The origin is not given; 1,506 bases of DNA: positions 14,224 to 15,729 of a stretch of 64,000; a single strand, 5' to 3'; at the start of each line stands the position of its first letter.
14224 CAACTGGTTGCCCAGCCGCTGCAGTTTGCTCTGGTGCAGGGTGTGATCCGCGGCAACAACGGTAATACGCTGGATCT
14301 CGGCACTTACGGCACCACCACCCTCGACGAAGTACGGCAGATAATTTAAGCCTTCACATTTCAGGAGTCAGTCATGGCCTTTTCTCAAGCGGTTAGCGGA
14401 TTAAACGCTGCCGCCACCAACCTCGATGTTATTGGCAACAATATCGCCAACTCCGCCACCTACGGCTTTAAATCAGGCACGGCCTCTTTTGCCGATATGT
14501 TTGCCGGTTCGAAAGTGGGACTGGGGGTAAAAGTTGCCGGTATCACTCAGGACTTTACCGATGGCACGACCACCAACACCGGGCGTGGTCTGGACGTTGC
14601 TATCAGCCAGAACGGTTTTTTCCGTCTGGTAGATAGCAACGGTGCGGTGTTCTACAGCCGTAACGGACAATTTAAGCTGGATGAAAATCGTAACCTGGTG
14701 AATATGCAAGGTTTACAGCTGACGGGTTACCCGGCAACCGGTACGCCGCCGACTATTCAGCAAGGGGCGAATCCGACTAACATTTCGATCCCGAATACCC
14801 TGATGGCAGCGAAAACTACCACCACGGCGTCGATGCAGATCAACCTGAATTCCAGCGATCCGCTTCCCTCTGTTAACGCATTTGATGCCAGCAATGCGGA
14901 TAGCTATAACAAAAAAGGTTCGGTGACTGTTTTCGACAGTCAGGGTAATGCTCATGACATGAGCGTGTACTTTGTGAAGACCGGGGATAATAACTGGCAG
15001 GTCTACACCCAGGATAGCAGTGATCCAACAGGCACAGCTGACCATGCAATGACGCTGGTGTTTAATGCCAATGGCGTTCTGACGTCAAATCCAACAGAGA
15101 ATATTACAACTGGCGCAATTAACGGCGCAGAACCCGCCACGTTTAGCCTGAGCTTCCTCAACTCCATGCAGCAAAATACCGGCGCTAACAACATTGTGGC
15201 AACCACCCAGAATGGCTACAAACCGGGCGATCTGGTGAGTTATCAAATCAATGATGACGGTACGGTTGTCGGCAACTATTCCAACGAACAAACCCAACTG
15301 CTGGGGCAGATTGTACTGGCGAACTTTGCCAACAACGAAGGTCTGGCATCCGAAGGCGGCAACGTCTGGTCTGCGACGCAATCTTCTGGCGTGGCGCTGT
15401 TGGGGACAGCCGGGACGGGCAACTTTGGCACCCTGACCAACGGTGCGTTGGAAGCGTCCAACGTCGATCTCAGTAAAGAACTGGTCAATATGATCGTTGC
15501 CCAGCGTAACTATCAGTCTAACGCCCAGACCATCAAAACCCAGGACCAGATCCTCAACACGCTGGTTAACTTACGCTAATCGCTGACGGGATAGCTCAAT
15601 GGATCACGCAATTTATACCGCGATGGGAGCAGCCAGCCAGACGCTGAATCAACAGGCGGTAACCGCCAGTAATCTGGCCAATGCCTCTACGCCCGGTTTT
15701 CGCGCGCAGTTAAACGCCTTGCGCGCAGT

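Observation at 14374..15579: FlgE hook protein is 401 aa with a central domain that may differ from the K-12 allele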

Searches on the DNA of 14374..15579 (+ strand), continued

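Call 52: search_dna_similar(query=window:14374-15579:+, collection=ecoli_genomes, mode=near, max_rows=60, rows=best)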
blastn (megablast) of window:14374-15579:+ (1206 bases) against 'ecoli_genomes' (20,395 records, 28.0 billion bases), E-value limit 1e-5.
Records with a match: 5424; places in all: 5427; records where one place covers at least 80% of the query: 5422.
Genomes with a match: 5424 of 5426; with a place that covers at least 80% of the query: 5422. Places per genome that has any: lowest 1, median 1, highest 2. On chromosomes: 5422 places; on plasmids: 5.
Best place of each record, by identity: >=99% 343; 95-99% 3853; 90-95% 1228.
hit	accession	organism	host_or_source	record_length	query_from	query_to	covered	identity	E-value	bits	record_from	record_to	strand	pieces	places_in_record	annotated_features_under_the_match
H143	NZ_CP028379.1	Escherichia coli O145 str. RM9872 strain RM9872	Bos taurus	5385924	1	1206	100%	100.0%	0e+0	2228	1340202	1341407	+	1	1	flgE: flagellar hook protein FlgE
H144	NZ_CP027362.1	Escherichia coli strain 95-3192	missing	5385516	1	1206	100%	100.0%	0e+0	2228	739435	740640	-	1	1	flgE: flagellar hook protein FlgE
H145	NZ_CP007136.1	Escherichia coli O145:H28 str. RM12581 strain RM12581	lettuce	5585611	1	1206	100%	100.0%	0e+0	2228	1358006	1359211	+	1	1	flgE: flagellar hook protein FlgE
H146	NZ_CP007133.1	Escherichia coli O145:H28 str. RM12761 strain RM12761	ice cream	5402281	1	1206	100%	100.0%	0e+0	2228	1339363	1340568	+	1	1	flgE: flagellar hook protein FlgE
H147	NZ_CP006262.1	Escherichia coli O145:H28 str. RM13516 strain RM13516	Homo sapiens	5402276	1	1206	100%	100.0%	0e+0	2228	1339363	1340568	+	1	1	flgE: flagellar hook protein FlgE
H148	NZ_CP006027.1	Escherichia coli O145:H28 str. RM13514 strain RM13514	Homo sapiens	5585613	1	1206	100%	100.0%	0e+0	2228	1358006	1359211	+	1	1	flgE: flagellar hook protein FlgE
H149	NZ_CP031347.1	Escherichia coli O145 strain RM9873-C1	cattle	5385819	1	1206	100%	100.0%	0e+0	2228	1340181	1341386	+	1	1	flgE: flagellar hook protein FlgE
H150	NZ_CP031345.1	Escherichia coli O145 strain RM12367-C1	creek water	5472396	1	1206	100%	100.0%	0e+0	2228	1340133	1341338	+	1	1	flgE: flagellar hook protein FlgE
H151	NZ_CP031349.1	Escherichia coli O145 strain RM9467-C1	Cattle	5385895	1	1206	100%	100.0%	0e+0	2228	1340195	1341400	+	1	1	flgE: flagellar hook protein FlgE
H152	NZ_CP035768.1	Escherichia coli O145 strain RM11626-C1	Cattle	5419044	1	1206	100%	100.0%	0e+0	2228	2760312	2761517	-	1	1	flgE: flagellar hook protein FlgE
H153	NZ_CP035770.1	Escherichia coli O145 strain RM8988-C1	Cattle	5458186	1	1206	100%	100.0%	0e+0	2228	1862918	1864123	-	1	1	flgE: flagellar hook protein FlgE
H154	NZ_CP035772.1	Escherichia coli O145 strain RM8843-C1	missing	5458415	1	1206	100%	100.0%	0e+0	2228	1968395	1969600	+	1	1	flgE: flagellar hook protein FlgE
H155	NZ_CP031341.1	Escherichia coli O145 strain RM12275-C1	missing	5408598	1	1206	100%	100.0%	0e+0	2228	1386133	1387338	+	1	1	flgE: flagellar hook protein FlgE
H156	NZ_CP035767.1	Escherichia coli O145 strain RM12522-C8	Cattle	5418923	1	1206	100%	100.0%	0e+0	2228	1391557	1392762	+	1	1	flgE: flagellar hook protein FlgE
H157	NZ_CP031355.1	Escherichia coli O145 strain RM8995-C1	missing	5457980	1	1206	100%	100.0%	0e+0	2228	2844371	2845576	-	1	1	flgE: flagellar hook protein FlgE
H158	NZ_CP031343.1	Escherichia coli O145 strain RM10425-C1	cattle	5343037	1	1206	100%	100.0%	0e+0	2228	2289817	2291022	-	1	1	flgE: flagellar hook protein FlgE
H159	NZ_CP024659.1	Escherichia coli strain RM9872-C1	cattle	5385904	1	1206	100%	100.0%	0e+0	2228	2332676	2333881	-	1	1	flgE: flagellar hook protein FlgE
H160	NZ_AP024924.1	Escherichia coli O145:H28 strain 16003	Homo sapiens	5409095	1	1206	100%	100.0%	0e+0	2228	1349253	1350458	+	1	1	flgE: flagellar hook protein FlgE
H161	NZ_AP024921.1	Escherichia coli O145:H28 strain 12E115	Homo sapiens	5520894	1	1206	100%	100.0%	0e+0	2228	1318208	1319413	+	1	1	flgE: flagellar hook protein FlgE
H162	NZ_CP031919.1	Escherichia coli O145:NM strain FWSEC0002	Homo sapiens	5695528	1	1206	100%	100.0%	0e+0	2228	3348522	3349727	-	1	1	flgE: flagellar hook protein FlgE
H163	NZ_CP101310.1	Escherichia coli strain 99-3311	Homo sapiens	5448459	1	1206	100%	100.0%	0e+0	2228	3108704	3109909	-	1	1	flgE: flagellar hook protein FlgE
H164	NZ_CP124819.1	Escherichia coli strain C325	Homo sapiens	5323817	1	1206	100%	100.0%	0e+0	2228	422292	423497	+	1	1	flgE: flagellar hook protein FlgE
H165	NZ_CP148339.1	Escherichia coli strain Z1323HEC0422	Homo sapiens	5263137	1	1206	100%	99.9%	0e+0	2222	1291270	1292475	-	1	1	flgE: flagellar hook protein FlgE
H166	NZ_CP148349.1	Escherichia coli strain Z1323HEC0399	Homo sapiens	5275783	1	1206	100%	99.9%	0e+0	2222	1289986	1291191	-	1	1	flgE: flagellar hook protein FlgE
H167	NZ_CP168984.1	Escherichia coli strain UTME-3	Veal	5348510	1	1206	100%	99.8%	0e+0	2217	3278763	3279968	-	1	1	flgE: flagellar hook protein FlgE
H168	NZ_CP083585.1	Escherichia coli strain ECNB21-M121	meat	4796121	1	1206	100%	99.8%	0e+0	2211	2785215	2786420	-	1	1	flgE: flagellar hook protein FlgE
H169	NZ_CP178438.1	Escherichia coli strain JX21CE8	chicken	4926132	1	1206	100%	99.8%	0e+0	2211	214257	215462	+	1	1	flgE: flagellar hook protein FlgE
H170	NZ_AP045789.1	Escherichia coli strain 23CRST027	Homo sapiens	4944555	1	1206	100%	99.7%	0e+0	2206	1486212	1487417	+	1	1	flgE: flagellar hook protein FlgE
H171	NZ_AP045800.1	Escherichia coli strain 23CRST031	Homo sapiens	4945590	1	1206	100%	99.7%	0e+0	2206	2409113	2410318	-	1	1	flgE: flagellar hook protein FlgE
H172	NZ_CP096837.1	Escherichia coli strain PS10-3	small intestine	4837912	1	1206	100%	99.5%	0e+0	2194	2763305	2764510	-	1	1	flgE: flagellar hook protein FlgE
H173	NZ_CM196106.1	Escherichia coli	urban waste bin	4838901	1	1206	100%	99.5%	0e+0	2194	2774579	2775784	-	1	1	flgE: flagellar hook protein FlgE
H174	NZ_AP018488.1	Escherichia coli O157:H7 strain PV15-279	Homo sapiens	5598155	1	1206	100%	99.1%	0e+0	2167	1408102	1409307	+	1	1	flgE: flagellar hook protein FlgE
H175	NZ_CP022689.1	Escherichia coli strain CDC#03-98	missing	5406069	1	1206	100%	99.1%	0e+0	2167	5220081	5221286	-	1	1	flgE: flagellar hook protein FlgE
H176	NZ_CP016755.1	Escherichia coli strain FORC_044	Homo sapiens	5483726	1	1206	100%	99.1%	0e+0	2167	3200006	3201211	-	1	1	flgE: flagellar hook protein FlgE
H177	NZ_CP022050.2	Escherichia coli O157 strain FDAARGOS_293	Homo sapiens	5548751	1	1206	100%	99.1%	0e+0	2167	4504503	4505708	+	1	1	flgE: flagellar hook protein FlgE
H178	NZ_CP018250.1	Escherichia coli strain 10671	Cattle faeces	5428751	1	1206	100%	99.1%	0e+0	2167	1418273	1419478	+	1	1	flgE: flagellar hook protein FlgE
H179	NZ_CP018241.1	Escherichia coli strain 319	missing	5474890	1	1206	100%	99.1%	0e+0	2167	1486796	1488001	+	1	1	flgE: flagellar hook protein FlgE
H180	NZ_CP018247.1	Escherichia coli strain 7784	Cattle faeces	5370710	1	1206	100%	99.1%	0e+0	2167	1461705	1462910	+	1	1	flgE: flagellar hook protein FlgE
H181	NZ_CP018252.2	Escherichia coli strain 9000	Cattle faeces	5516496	1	1206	100%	99.1%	0e+0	2167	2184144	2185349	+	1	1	flgE: flagellar hook protein FlgE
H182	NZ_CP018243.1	Escherichia coli strain 350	missing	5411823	1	1206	100%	99.1%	0e+0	2167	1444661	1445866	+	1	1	flgE: flagellar hook protein FlgE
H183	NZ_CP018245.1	Escherichia coli strain 472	missing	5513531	1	1206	100%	99.1%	0e+0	2167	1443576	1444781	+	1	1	flgE: flagellar hook protein FlgE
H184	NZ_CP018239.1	Escherichia coli strain 272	missing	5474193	1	1206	100%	99.1%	0e+0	2167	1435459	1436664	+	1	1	flgE: flagellar hook protein FlgE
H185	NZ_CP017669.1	Escherichia coli O157:H7 strain PA20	stool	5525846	1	1206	100%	99.1%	0e+0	2167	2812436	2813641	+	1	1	flgE: flagellar hook protein FlgE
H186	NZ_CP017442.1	Escherichia coli O157:H7 strain 4276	Cattle Hide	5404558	1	1206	100%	99.1%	0e+0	2167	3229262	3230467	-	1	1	flgE: flagellar hook protein FlgE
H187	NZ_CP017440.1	Escherichia coli O157:H7 strain 3384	Cattle Hide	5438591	1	1206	100%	99.1%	0e+0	2167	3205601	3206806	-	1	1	flgE: flagellar hook protein FlgE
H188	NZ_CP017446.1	Escherichia coli O157:H7 strain 9234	Cattle Hide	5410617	1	1206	100%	99.1%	0e+0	2167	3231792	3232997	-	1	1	flgE: flagellar hook protein FlgE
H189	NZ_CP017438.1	Escherichia coli O157:H7 strain 2159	Cattle Hide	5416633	1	1206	100%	99.1%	0e+0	2167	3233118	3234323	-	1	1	flgE: flagellar hook protein FlgE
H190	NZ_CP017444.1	Escherichia coli O157:H7 strain 8368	Cattle Hide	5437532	1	1206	100%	99.1%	0e+0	2167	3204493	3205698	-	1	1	flgE: flagellar hook protein FlgE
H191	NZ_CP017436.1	Escherichia coli O157:H7 strain 2149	Cattle Hide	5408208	1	1206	100%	99.1%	0e+0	2167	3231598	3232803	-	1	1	flgE: flagellar hook protein FlgE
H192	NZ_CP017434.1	Escherichia coli O157:H7 strain 1130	Cattle Hide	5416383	1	1206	100%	99.1%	0e+0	2167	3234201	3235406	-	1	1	flgE: flagellar hook protein FlgE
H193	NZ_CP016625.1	Escherichia coli O157:H7 strain FRIK944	Bos taurus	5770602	1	1206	100%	99.1%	0e+0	2167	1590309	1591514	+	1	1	flgE: flagellar hook protein FlgE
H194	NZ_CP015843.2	Escherichia coli O157:H7 strain FRIK2455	Bos taurus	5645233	1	1206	100%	99.1%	0e+0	2167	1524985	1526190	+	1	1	flgE: flagellar hook protein FlgE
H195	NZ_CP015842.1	Escherichia coli O157:H7 strain FRIK2533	water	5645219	1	1206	100%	99.1%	0e+0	2167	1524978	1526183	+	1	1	flgE: flagellar hook protein FlgE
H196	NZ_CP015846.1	Escherichia coli O157:H7 strain FRIK2069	Bos taurus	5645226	1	1206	100%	99.1%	0e+0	2167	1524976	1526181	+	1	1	flgE: flagellar hook protein FlgE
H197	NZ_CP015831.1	Escherichia coli O157 strain 644-PT8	Homo sapiens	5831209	1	1206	100%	99.1%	0e+0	2167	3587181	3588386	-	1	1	flgE: flagellar hook protein FlgE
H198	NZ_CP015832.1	Escherichia coli O157 strain 180-PT54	Homo sapiens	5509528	1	1206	100%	99.1%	0e+0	2167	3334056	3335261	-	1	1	flgE: flagellar hook protein FlgE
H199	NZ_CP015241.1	Escherichia coli strain 2013C-4465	Homo sapiens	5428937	1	1206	100%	99.1%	0e+0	2167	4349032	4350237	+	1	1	flgE: flagellar hook protein FlgE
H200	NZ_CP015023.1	Escherichia coli strain SRCC 1675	Apple cider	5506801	1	1206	100%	99.1%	0e+0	2167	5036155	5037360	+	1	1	flgE: flagellar hook protein FlgE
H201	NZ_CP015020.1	Escherichia coli strain 28RC1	Bovine carcass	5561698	1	1206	100%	99.1%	0e+0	2167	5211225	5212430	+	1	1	flgE: flagellar hook protein FlgE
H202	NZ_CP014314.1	Escherichia coli O157:H7 strain JEONG-1266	Bos taurus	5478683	1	1206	100%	99.1%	0e+0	2167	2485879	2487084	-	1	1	flgE: flagellar hook protein FlgE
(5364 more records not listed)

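Call 64: get_annotated_region(hit=H165, flank=0)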
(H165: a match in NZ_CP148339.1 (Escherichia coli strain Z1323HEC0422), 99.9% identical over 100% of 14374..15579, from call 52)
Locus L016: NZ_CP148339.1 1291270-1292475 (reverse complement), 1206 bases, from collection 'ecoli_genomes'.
description: Escherichia coli strain Z1323HEC0422 chromosome, complete genome
organism: Escherichia coli strain Z1323HEC0422 (NCBI taxid 562)
replicon: chromosome; assembly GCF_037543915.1
host: Homo sapiens; source: -; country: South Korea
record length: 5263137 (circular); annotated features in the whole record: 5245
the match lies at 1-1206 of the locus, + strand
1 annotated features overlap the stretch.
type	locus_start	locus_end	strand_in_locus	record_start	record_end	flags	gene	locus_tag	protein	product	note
CDS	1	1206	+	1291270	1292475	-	flgE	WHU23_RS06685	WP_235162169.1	flagellar hook protein FlgE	-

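Call 65: get_annotated_region(hit=H168, flank=0)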
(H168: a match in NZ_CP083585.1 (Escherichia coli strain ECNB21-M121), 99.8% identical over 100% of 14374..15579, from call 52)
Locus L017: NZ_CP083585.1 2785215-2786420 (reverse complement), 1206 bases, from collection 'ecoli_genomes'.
description: Escherichia coli strain ECNB21-M121 chromosome, complete genome
organism: Escherichia coli strain ECNB21-M121 (NCBI taxid 562)
replicon: chromosome; assembly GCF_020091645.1
host: -; source: meat; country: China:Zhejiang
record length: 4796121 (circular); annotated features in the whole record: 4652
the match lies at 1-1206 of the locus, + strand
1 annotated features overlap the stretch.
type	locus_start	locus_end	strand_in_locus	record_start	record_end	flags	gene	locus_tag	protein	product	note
CDS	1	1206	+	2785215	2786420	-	flgE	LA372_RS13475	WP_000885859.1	flagellar hook protein FlgE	-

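Call 66: get_annotated_region(hit=H170, flank=0)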
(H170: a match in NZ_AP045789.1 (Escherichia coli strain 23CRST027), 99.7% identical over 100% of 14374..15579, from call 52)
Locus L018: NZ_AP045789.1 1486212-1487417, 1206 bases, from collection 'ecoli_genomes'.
description: Escherichia coli strain 23CRST027 chromosome, complete genome
organism: Escherichia coli strain 23CRST027 (NCBI taxid 562)
replicon: chromosome; assembly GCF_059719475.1
host: Homo sapiens; source: feces; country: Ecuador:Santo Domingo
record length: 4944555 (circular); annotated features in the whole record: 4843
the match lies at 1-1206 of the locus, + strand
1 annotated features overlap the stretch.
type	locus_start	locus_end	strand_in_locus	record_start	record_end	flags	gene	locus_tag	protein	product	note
CDS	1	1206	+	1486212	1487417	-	flgE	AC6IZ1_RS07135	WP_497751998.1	flagellar hook protein FlgE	-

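Call 67: get_annotated_region(hit=H172, flank=0)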
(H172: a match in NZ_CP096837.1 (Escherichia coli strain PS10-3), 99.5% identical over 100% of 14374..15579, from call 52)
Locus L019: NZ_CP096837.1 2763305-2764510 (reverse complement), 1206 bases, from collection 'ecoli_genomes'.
description: Escherichia coli strain PS10-3 chromosome, complete genome
organism: Escherichia coli strain PS10-3 (NCBI taxid 562)
replicon: chromosome; assembly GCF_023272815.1
host: -; source: small intestine; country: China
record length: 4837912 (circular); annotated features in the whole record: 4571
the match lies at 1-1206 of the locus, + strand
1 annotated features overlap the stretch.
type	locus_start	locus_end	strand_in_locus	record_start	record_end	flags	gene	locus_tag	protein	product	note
CDS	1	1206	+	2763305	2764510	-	flgE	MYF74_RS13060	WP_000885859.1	flagellar hook protein FlgE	-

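Call 68: get_annotated_region(hit=H167, flank=0)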
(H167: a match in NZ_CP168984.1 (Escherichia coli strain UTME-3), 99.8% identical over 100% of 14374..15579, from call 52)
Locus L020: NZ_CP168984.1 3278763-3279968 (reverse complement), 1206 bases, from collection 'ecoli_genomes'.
description: Escherichia coli strain UTME-3 chromosome, complete genome
organism: Escherichia coli strain UTME-3 (NCBI taxid 562)
replicon: chromosome; assembly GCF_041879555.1
host: -; source: Veal; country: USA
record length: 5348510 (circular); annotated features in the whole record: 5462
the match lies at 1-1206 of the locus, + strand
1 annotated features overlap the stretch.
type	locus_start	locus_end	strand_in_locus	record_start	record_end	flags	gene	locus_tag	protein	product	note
CDS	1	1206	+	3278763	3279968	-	flgE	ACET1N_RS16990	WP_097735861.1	flagellar hook protein FlgE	-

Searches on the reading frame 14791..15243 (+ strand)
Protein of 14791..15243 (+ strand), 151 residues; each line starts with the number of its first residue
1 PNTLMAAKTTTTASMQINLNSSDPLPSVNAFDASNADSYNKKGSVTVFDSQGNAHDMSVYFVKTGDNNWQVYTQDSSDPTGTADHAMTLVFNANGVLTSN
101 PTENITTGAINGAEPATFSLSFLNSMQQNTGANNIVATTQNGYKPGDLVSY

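Call 53: find_homologous_proteins(query=window:14791-15243:+, max_evalue=1e-10)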
Query window:14791-15243:+ (151 aa): 138 proteins with E <= 1e-10 among 174 candidates; the best 120 are listed.
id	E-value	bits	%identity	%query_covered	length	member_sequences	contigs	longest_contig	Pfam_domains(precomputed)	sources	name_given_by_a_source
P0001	1.3e-81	289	95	97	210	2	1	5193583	PF07559.20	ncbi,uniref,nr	ncbi:flagellar hook protein FlgE [Escherichia coli]|uniref:Flagellar hook protein FlgE n=1 Tax=Esche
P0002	6.9e-76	271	94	91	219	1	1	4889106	PF07559.20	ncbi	ncbi:flagellar hook-basal body complex protein [Escherichia coli]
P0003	5.8e-73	261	89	97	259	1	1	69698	PF06429.19,PF07559.20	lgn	-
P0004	1.4e-67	244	88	91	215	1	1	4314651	PF07559.20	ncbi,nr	ncbi:flagellar hook protein FlgE [Escherichia coli]|nr:flagellar hook protein FlgE [Escherichia coli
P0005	8.1e-61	222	83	91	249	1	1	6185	PF06429.19,PF07559.20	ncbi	-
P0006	1.0e-60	222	95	73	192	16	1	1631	PF07559.20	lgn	-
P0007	3.8e-58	213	84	84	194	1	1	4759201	PF07559.20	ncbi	-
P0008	5.0e-58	213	94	71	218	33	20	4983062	PF06429.19,PF07559.20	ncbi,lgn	-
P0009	6.6e-58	212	94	71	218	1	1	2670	PF06429.19,PF07559.20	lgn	-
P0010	9.8e-58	212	83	84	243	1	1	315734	PF06429.19,PF07559.20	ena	-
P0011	2.1e-57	211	91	74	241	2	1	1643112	PF06429.19,PF07559.20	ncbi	-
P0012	9.2e-57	209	86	80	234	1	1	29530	PF06429.19,PF07559.20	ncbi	ncbi:flagellar hook protein FlgE, partial [Escherichia coli]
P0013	1.7e-56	208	81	84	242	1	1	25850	PF06429.19,PF07559.20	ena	-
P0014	6.4e-55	203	87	79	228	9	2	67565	PF06429.19,PF07559.20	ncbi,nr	ncbi:TPA: flagellar hook protein FlgE, partial [Shigella flexneri]|nr:flagellar hook protein FlgE [S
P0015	2.3e-54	201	91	71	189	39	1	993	PF07559.20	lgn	-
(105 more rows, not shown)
